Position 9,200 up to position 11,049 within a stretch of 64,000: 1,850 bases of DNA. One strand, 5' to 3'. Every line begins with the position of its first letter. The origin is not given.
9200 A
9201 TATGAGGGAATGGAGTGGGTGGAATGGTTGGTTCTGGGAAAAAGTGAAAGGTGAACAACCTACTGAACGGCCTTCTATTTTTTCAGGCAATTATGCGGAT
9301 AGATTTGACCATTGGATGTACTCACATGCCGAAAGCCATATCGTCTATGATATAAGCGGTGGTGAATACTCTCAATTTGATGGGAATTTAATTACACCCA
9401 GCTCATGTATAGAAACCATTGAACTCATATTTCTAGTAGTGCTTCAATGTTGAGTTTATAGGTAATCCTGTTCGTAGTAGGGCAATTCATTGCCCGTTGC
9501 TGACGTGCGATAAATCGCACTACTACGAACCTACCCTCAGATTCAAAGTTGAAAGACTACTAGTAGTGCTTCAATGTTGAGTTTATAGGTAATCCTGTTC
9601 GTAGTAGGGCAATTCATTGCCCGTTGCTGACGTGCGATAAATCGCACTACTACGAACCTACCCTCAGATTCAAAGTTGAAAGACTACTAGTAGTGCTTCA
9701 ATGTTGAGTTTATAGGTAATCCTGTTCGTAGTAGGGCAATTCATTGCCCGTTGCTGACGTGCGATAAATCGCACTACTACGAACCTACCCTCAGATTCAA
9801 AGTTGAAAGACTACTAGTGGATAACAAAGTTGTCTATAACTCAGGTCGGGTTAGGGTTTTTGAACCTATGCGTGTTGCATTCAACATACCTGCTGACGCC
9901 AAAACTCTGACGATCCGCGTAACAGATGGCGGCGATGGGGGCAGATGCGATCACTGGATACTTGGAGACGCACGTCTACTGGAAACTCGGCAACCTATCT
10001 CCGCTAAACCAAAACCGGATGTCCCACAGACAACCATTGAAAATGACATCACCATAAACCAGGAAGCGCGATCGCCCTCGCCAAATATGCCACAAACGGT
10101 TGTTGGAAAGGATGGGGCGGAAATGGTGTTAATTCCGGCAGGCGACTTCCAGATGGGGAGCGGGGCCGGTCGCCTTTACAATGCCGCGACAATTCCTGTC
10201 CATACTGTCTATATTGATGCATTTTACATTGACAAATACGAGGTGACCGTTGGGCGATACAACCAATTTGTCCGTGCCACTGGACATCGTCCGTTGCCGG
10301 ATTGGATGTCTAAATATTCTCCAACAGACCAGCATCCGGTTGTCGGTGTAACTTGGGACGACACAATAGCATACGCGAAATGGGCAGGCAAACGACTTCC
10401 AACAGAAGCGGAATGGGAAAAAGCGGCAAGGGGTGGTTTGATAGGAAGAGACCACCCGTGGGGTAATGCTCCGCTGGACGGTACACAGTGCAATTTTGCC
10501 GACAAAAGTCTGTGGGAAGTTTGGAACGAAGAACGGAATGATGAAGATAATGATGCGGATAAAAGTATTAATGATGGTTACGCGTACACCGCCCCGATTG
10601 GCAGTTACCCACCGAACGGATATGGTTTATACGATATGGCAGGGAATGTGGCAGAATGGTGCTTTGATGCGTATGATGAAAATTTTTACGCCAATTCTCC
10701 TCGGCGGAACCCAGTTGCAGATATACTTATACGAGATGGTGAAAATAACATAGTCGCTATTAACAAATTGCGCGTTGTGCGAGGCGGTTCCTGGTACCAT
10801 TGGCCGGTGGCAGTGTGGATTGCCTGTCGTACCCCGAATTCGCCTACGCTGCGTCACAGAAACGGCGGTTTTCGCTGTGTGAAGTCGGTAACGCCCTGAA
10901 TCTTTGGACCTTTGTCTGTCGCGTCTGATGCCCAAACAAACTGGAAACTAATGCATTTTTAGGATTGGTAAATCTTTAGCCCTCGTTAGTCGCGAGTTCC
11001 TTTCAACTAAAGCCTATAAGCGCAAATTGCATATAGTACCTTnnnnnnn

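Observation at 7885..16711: Tandem triplicated caspase(C14)–FGE-sulfatase secreted protein family with duplicated promoter blocks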

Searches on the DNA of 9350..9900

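Call 7: search_rna_families(source=window, start=9350, end=9900, threshold=evalue, max_evalue=10, show_alignments=2)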
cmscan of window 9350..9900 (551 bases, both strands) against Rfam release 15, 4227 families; matches with E-value up to 10: 10.
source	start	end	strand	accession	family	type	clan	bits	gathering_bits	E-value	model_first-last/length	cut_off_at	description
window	9466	9531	-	RF00932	mir-471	Gene; miRNA;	-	21.3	80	0.084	1-66/66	no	mir-471 microRNA precursor family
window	9593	9658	-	RF00932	mir-471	Gene; miRNA;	-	21.3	80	0.084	1-66/66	no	mir-471 microRNA precursor family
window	9720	9785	-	RF00932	mir-471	Gene; miRNA;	-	21.3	80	0.084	1-66/66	no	mir-471 microRNA precursor family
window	9457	9539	-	RF00642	mir-23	Gene; miRNA;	-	18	52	0.52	1-73/73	no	mir-23 microRNA precursor family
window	9584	9666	-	RF00642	mir-23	Gene; miRNA;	-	18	52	0.52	1-73/73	no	mir-23 microRNA precursor family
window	9711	9793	-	RF00642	mir-23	Gene; miRNA;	-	18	52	0.52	1-73/73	no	mir-23 microRNA precursor family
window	9535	9589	+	RF00668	mir-302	Gene; miRNA;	CL00096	16.6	55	3.1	1-68/68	no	mir-302 microRNA precursor family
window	9662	9716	+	RF00668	mir-302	Gene; miRNA;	CL00096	16.6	55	3.1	1-68/68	no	mir-302 microRNA precursor family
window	9378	9405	-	RF00813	mir-11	Gene; miRNA;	CL00083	15.3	45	2.6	24-55/78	no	mir-11 microRNA precursor family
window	9393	9455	-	RF00493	snoU2-30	Gene; snRNA; snoRNA; CD-box;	-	14.9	60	8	1-70/70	no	Small nucleolar RNA U2-30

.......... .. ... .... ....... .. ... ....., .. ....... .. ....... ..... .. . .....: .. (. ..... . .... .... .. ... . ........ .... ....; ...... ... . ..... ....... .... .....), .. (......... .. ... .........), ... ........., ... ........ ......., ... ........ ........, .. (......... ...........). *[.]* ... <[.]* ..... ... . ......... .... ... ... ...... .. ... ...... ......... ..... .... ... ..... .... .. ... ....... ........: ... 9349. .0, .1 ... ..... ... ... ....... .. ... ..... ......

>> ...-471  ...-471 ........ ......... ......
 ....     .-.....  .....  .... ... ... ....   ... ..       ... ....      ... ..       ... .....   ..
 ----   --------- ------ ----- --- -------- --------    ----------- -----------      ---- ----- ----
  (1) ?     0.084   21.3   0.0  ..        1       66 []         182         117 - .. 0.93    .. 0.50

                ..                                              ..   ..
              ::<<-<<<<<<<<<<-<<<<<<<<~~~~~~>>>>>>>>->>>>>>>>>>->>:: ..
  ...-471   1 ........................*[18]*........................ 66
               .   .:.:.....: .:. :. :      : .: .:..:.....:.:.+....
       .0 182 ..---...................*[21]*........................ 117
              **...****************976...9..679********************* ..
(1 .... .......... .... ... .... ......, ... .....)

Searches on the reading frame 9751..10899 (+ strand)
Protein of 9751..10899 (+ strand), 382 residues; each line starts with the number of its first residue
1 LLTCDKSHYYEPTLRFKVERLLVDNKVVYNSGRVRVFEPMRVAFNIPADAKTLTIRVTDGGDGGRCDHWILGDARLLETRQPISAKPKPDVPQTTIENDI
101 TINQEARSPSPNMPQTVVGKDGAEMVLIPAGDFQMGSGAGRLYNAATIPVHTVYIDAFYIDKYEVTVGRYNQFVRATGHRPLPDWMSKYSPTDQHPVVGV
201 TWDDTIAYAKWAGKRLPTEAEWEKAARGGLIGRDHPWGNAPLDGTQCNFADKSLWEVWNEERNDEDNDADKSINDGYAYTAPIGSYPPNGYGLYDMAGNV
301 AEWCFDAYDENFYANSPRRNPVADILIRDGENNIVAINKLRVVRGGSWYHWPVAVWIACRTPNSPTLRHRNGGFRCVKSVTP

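Call 3: search_protein_families(library=pfam, proteins=[window:9751-10899:+], max_evalue=0.01)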
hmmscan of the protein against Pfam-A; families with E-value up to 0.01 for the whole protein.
window:9751-10899:+ (382 aa): 2 families
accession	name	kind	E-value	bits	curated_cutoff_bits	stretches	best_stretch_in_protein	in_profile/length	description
PF03781.23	FGE-sulfatase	-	9e-62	209.5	23.3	1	123-378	3-255/255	Sulfatase-modifying factor enzyme 1-like domain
PF08305.17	NPCBM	-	1.2e-05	25.8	23.9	1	21-76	81-136/137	NPCBM/NEW2 domain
